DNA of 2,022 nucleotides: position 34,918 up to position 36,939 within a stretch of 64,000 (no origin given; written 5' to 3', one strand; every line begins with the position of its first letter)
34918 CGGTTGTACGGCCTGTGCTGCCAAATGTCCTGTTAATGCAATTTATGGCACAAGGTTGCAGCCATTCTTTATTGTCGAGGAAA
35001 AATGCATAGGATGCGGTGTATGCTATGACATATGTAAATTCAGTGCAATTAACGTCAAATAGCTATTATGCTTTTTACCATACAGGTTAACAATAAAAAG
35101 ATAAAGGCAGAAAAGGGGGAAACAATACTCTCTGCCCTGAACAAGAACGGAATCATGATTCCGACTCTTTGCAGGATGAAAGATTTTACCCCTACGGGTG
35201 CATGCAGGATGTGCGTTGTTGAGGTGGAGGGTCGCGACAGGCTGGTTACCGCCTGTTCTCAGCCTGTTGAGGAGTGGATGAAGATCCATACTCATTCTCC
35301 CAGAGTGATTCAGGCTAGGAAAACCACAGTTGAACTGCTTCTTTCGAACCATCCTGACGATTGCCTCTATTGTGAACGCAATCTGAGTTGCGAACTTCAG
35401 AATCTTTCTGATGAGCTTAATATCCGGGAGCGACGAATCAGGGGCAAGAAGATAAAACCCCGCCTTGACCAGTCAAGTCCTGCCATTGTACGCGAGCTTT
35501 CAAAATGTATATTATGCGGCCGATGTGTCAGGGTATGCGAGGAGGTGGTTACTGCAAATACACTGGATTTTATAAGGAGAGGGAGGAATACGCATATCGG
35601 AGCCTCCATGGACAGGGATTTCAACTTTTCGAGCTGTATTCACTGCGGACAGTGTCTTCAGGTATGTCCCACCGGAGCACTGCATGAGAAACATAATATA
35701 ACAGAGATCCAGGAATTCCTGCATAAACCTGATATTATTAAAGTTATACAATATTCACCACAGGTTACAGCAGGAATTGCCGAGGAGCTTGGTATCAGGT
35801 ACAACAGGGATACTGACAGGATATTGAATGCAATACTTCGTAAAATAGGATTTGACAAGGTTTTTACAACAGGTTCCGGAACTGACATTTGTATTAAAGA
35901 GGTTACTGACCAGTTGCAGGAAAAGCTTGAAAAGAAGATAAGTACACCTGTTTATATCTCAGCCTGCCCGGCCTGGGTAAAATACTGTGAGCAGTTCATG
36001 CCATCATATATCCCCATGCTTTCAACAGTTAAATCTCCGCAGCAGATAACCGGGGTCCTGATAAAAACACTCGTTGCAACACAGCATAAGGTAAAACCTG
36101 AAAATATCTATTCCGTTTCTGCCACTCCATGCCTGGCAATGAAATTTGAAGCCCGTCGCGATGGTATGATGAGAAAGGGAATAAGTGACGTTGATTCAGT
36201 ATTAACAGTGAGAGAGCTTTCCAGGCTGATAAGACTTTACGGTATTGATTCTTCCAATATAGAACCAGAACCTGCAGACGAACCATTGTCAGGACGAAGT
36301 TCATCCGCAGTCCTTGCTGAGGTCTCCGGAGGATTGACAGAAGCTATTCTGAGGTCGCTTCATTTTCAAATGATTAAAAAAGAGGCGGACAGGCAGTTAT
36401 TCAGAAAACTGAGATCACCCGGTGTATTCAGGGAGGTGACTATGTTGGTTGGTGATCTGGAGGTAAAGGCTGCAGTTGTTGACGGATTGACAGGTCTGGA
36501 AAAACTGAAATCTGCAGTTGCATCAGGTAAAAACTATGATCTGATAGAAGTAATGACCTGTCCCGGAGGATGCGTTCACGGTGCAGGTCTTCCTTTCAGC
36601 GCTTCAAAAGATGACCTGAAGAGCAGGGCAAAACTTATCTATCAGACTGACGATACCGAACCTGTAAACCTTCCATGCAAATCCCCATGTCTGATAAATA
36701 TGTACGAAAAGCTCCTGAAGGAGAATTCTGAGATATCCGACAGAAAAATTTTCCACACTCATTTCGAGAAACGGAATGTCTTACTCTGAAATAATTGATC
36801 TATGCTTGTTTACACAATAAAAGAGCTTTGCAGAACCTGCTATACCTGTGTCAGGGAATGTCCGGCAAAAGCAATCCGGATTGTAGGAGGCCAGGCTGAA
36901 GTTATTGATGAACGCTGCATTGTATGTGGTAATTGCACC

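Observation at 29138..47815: Two different HydS-type sensory [FeFe]-hydrogenase paralogs flank one HydABC-type enzyme, with PP2C, a His-kinase relay, Rex and maturases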

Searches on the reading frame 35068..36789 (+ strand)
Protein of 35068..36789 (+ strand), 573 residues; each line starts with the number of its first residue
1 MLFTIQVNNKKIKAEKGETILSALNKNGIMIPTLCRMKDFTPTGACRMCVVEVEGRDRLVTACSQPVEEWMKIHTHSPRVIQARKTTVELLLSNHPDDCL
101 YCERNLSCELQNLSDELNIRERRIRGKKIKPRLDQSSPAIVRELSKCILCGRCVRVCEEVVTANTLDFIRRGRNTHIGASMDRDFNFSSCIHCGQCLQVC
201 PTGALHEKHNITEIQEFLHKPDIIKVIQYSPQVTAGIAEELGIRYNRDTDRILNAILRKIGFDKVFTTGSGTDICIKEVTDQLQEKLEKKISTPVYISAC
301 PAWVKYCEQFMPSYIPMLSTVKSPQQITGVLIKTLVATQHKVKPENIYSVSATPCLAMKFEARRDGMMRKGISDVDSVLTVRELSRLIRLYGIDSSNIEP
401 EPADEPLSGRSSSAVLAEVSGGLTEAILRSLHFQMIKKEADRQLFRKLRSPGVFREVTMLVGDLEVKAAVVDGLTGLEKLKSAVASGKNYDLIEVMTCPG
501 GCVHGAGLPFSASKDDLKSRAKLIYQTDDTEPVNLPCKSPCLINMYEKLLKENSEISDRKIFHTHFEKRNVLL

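Call 3: search_protein_families(library=pfam, proteins=[window:35068-36789:+], max_evalue=0.01)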
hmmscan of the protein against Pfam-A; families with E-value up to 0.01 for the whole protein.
window:35068-36789:+ (573 aa): 20 families
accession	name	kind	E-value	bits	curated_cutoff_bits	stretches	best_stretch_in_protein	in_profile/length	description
PF02906.19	Fe_hyd_lg_C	-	1e-64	219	22.1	1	226-506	4-245/245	Iron only hydrogenase large subunit, C-terminal domain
PF13510.11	Fer2_4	-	8.2e-22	77.5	22.8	1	4-77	5-81/82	2Fe-2S iron-sulfur cluster binding domain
PF10588.14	NADH-G_4Fe-4S_3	-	1.4e-16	60.2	27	1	84-123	1-40/40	NADH-ubiquinone oxidoreductase-G iron-sulfur binding region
PF22117.2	Fer4_Nqo3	-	2.7e-10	40.7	27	1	138-205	2-66/67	NADH-quinone oxidoreductase subunit 3, ferredoxin-like domain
PF12838.12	Fer4_7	-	3e-10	40.8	27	1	146-204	1-52/52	4Fe-4S dicluster domain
PF13237.11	Fer4_10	-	2.1e-09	37.6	25.5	2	140-201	2-53/53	4Fe-4S dicluster domain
PF00037.32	Fer4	-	3.8e-09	36.4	21.1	2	185-205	3-23/24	4Fe-4S binding domain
PF13183.11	Fer4_8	-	7.8e-08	33.2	27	1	143-203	1-67/68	4Fe-4S dicluster domain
PF00111.32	Fer2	-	8.4e-08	32.5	21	1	5-55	3-49/77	2Fe-2S iron-sulfur cluster binding domain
PF13187.11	Fer4_9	-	2.6e-07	31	27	1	146-204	1-51/52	4Fe-4S dicluster domain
PF12837.12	Fer4_6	-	4.4e-07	30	25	2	188-205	7-24/24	4Fe-4S binding domain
PF12797.12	Fer4_2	-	8.1e-06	25.9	24.5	2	185-202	5-22/22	4Fe-4S binding domain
PF13484.11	Fer4_16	-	1.4e-05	26.2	30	1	190-212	2-24/66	4Fe-4S double cluster binding domain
PF17179.9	Fer4_22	-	1.9e-05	25.9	27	0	189-208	1-20/95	4Fe-4S dicluster domain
PF02256.22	Fe_hyd_SSU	-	2e-05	25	24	1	517-569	4-56/56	Iron hydrogenase small subunit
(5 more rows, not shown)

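Call 9: search_solved_structures(query=window:35068-36789:+, show_alignments=2)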
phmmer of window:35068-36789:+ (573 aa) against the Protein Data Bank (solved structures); distinct sequences matched with E-value up to 0.001: 115 (the best 60 are shown).
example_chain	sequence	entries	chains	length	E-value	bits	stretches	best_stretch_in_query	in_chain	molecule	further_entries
8a6t_A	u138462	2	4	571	2.9e-127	428.6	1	5-569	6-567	Electron bifurcating hydrogenase subunit HydA1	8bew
7q4v_A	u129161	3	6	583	2.3e-111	376.2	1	4-569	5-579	Iron hydrogenase HydA1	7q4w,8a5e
7p5h_A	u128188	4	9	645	3.2e-105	355.9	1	16-569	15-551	Fe-hydrogenase, subunit alpha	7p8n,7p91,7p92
6gly_A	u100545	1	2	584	1.1e-93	317.8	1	4-568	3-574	Iron hydrogenase 1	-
9rj9_A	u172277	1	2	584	1.4e-93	317.5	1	4-568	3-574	Iron hydrogenase 1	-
6gm8_A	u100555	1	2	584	1.8e-93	317.1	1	4-568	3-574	Iron hydrogenase 1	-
5la3_A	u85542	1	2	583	3.4e-93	316.2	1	4-568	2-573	Iron hydrogenase 1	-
7qhf_A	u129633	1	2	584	3.6e-93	316.1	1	4-568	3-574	Iron hydrogenase 1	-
6gm0_A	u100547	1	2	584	4.6e-93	315.8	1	4-568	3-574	Iron hydrogenase 1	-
4xdd_A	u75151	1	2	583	4.6e-93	315.7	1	4-568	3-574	Iron hydrogenase 1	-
4xdc_A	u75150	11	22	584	4.7e-93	315.7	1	4-568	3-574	Iron hydrogenase 1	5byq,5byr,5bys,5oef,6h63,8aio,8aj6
6yf4_A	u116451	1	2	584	6.3e-93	315.3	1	4-568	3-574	Iron hydrogenase 1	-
8cjy_A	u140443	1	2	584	6.4e-93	315.3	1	4-568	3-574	Iron hydrogenase 1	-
6gm2_A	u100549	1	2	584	6.8e-93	315.2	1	4-568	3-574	Iron hydrogenase 1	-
1c4a_A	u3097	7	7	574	7.5e-93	315.1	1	4-567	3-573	PROTEIN (FE-ONLY HYDROGENASE) | PROTEIN (PERIPLASMIC HYDROGENASE 1) | Iron hydrogenase 1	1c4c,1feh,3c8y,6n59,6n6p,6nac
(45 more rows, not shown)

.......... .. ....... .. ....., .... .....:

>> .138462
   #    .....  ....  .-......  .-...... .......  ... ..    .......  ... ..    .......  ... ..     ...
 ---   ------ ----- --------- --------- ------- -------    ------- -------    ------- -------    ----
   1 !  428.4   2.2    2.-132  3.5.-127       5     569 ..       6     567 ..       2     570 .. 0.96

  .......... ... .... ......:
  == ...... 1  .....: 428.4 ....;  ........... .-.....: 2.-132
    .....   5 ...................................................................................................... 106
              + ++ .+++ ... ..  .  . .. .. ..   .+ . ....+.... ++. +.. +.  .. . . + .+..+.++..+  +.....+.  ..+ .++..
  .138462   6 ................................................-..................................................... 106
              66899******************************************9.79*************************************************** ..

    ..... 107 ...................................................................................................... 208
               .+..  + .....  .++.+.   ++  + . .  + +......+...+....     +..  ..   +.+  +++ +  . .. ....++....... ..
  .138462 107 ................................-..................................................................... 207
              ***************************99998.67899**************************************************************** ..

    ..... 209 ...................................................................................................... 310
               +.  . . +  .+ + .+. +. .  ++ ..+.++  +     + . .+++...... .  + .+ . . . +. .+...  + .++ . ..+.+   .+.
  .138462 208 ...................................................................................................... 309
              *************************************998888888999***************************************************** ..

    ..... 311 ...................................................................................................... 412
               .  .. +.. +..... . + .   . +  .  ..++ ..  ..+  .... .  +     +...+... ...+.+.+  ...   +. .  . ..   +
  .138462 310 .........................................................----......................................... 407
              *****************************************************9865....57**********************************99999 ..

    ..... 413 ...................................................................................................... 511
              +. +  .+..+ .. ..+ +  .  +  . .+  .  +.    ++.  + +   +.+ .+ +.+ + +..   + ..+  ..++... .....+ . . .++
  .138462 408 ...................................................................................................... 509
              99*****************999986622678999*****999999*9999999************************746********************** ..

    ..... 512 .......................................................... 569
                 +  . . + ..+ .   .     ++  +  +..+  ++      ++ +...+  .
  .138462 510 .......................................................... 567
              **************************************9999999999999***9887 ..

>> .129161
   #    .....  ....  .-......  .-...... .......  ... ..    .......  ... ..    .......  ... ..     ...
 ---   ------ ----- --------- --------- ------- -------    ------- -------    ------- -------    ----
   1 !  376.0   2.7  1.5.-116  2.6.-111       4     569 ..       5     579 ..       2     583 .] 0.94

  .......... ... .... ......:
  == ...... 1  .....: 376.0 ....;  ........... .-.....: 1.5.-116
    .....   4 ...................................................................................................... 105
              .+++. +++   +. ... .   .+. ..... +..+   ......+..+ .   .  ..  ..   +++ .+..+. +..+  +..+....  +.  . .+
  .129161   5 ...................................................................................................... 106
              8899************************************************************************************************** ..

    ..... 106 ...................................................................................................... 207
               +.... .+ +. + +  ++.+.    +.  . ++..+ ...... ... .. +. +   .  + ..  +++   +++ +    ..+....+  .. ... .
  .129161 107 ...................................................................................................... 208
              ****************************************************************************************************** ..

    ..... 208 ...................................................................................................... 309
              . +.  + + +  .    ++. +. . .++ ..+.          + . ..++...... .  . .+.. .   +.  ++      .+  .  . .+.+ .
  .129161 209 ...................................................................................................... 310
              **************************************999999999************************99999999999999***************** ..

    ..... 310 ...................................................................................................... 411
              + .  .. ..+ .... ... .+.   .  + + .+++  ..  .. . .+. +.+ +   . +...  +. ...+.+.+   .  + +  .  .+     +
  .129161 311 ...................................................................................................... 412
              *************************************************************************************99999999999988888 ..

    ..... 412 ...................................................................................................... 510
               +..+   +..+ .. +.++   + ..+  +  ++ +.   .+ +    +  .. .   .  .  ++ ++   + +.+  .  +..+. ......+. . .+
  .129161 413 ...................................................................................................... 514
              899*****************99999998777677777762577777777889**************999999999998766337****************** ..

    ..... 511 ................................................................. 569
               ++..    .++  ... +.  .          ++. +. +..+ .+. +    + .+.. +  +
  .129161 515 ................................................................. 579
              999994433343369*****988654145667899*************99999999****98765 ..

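Call 35: search_protein_families(library=ncbifam, proteins=[window:35068-36789:+], max_evalue=0.001)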
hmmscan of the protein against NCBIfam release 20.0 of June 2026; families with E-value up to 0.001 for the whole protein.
window:35068-36789:+ (573 aa): 50 families (the best 25 are shown)
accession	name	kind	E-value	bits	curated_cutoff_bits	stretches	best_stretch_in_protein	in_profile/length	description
NF040763.1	FeFe_hydrog_A6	exception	1e-173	578.8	765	1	4-569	2-571/571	NADH-dependent [FeFe] hydrogenase, group A6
NF040762.1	Hydr_FeFe_Clost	exception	6.1e-124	414.7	900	1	4-566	2-571/572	ferredoxin hydrogenase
TIGR02512.1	FeFe_hydrog_A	subfamily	6.5e-102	341.2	405.95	1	139-509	1-373/375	[FeFe] hydrogenase, group A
NF005745.0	PRK07569.1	equivalog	1.3e-58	198.2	333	1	3-224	4-224/238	bidirectional hydrogenase complex protein HoxU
TIGR01973.1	NuoG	equivalog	1.8e-49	169.1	470.05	1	5-209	1-202/606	NADH-quinone oxidoreductase subunit NuoG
TIGR04105.1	FeFe_hydrog_B1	subfamily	1.6e-40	139.1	450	2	144-439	141-414/462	monomeric [FeFe] hydrogenase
NF006305.0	PRK08493.1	equivalog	1.6e-39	135.7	591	1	4-209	3-225/819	NADH-quinone oxidoreductase subunit G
NF005895.0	PRK07860.1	equivalog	7.5e-34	116.8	802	1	3-206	18-221/811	NADH-quinone oxidoreductase subunit G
NF009454.0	PRK12814.1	equivalog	1.2e-25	90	916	1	4-108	5-108/657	putative NADPH-dependent glutamate synthase small subunit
NF004546.0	PRK05888.3-3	equivalog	1.5e-07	31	260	1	140-207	59-126/196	NADH-quinone oxidoreductase subunit NuoI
NF042909.1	FMH_DH_FwdF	exception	2e-07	30.4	375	1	84-217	42-167/336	tungsten-dependent formylmethanofuran dehydrogenase subunit FwdF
TIGR01971.1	NuoI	subfamily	2.6e-07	30.3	113.05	1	145-210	42-103/121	NADH-quinone oxidoreductase, chain I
TIGR00403.1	ndhI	equivalog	5.6e-07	29.3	302.35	1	140-206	57-120/183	NAD(P)H-quinone oxidoreductase subunit I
NF006221.0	PRK08348.1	subfamily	5.7e-07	29.3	124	1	140-211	39-98/136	NADH-plastoquinone oxidoreductase subunit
NF003454.1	PRK05035.1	equivalog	1.5e-06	27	345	1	144-202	366-420/556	electron transport complex subunit RsxC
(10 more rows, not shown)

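Call 40: search_protein_representatives(protein=window:35068-36789:+)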
Query: 573 residues. Proteins with E-value up to 0.001 (for the whole library): 18208; up to 1e-10: 9613; up to 1e-30: 1777. The best 150 are listed.
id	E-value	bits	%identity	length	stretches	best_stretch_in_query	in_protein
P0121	6.2e-297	1001.9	76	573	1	1-573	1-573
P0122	6.5e-293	988.6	32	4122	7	227-566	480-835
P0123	7.2e-148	509.9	45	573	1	4-537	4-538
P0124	6.8e-146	503.4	44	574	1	4-569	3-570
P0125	1.4e-142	492.5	45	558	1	3-540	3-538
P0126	2.2e-139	481.9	43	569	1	2-548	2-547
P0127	3.4e-136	471.4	42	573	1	1-572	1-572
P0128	8.0e-134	463.5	38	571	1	4-565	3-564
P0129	1.8e-132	459.1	43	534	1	31-558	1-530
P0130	2.5e-132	458.6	40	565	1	5-573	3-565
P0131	5.3e-130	450.9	41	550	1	5-541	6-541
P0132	1.9e-129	449.1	49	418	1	154-573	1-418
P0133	2.6e-128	445.3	44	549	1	3-547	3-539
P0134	6.6e-124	430.8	40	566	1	8-565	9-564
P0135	1.8e-121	422.7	38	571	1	4-572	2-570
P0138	6.4e-119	414.4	40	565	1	1-529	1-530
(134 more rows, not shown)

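Call 64: list_cluster_members(proteins=[P0121, P0132, P0123, P0125, P0126, P0129, P0130, P0131, P0133, P0138])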
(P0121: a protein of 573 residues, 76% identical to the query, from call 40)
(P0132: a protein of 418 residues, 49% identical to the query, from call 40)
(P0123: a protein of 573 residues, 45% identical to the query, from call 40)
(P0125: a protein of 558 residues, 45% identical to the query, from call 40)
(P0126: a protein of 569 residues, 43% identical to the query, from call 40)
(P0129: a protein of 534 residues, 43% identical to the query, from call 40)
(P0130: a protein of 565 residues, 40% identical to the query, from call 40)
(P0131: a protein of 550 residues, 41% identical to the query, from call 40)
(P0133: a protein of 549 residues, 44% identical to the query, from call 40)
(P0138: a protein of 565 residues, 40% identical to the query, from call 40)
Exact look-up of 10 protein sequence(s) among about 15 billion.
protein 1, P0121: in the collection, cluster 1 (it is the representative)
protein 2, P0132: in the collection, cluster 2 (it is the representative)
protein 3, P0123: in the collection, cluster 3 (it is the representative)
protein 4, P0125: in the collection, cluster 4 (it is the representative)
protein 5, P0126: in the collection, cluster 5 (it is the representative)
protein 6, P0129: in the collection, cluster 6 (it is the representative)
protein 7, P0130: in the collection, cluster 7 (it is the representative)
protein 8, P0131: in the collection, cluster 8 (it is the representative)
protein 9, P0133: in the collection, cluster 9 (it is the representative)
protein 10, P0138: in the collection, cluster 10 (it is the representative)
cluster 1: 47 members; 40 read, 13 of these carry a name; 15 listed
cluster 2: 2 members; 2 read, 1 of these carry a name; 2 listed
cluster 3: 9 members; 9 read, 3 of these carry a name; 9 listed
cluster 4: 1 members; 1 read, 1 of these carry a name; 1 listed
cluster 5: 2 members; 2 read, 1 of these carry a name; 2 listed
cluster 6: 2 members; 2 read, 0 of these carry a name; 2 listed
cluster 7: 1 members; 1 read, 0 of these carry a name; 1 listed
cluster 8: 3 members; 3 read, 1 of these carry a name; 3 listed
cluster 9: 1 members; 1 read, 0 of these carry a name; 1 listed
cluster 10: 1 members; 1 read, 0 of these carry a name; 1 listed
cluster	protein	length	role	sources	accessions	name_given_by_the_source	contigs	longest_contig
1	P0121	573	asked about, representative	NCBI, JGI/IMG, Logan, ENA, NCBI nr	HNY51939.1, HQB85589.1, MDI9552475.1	MAG TPA: [Fe-Fe] hydrogenase large subunit C-terminal domain-containing protein ... | iron-only hydrogenase group A | [Fe-Fe] hydrogenase large subunit C-terminal domain-containing protein [Bacteroidota ...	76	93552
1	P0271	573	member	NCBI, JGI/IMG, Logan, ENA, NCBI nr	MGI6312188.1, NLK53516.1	MAG: [Fe-Fe] hydrogenase large subunit C-terminal domain-containing protein ... | iron-only hydrogenase group A | 4Fe-4S binding protein [Bacteroidales bacterium]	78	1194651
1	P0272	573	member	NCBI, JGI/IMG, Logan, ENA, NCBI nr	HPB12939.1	MAG TPA: [Fe-Fe] hydrogenase large subunit C-terminal domain-containing protein ... | iron-only hydrogenase group A | [Fe-Fe] hydrogenase large subunit C-terminal domain-containing protein [Bacteroidales ...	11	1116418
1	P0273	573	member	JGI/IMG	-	iron-only hydrogenase group A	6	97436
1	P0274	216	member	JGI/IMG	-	iron only hydrogenase large subunit-like protein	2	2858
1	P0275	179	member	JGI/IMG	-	NADH-quinone oxidoreductase subunit G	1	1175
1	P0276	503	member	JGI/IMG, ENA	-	iron-only hydrogenase group A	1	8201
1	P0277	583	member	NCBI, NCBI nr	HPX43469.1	MAG TPA: [Fe-Fe] hydrogenase large subunit C-terminal domain-containing protein, partial ... | [Fe-Fe] hydrogenase large subunit C-terminal domain-containing protein [Bacteroidales ...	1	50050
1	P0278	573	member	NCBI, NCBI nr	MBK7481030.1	MAG: (2Fe-2S)-binding protein [Bacteroidales bacterium] | (2Fe-2S)-binding protein [Bacteroidales bacterium]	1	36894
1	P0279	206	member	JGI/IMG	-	iron only hydrogenase large subunit-like protein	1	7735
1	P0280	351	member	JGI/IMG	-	iron only hydrogenase large subunit-like protein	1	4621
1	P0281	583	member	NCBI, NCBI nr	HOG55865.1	MAG TPA: [Fe-Fe] hydrogenase large subunit C-terminal domain-containing protein, partial ... | [Fe-Fe] hydrogenase large subunit C-terminal domain-containing protein [Bacteroidales ...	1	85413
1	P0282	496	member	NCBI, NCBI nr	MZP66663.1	MAG: 4Fe-4S dicluster domain-containing protein, partial [Bacteroidales bacterium] | 4Fe-4S dicluster domain-containing protein [Bacteroidales bacterium]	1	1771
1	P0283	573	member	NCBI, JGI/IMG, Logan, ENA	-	-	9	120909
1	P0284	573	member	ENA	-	-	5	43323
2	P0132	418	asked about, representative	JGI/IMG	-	iron only hydrogenase large subunit-like protein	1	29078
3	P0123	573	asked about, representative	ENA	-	-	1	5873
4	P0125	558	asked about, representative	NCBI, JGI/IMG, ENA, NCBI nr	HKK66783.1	MAG TPA: [Fe-Fe] hydrogenase large subunit C-terminal domain-containing protein ... | [Fe-Fe] hydrogenase large subunit C-terminal domain-containing protein [Bacteroidales ...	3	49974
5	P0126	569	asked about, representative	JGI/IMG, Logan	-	-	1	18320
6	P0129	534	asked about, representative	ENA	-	-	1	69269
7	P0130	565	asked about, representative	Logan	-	-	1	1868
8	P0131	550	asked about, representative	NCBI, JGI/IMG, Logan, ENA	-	-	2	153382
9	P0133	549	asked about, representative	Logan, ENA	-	-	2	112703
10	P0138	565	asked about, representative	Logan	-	-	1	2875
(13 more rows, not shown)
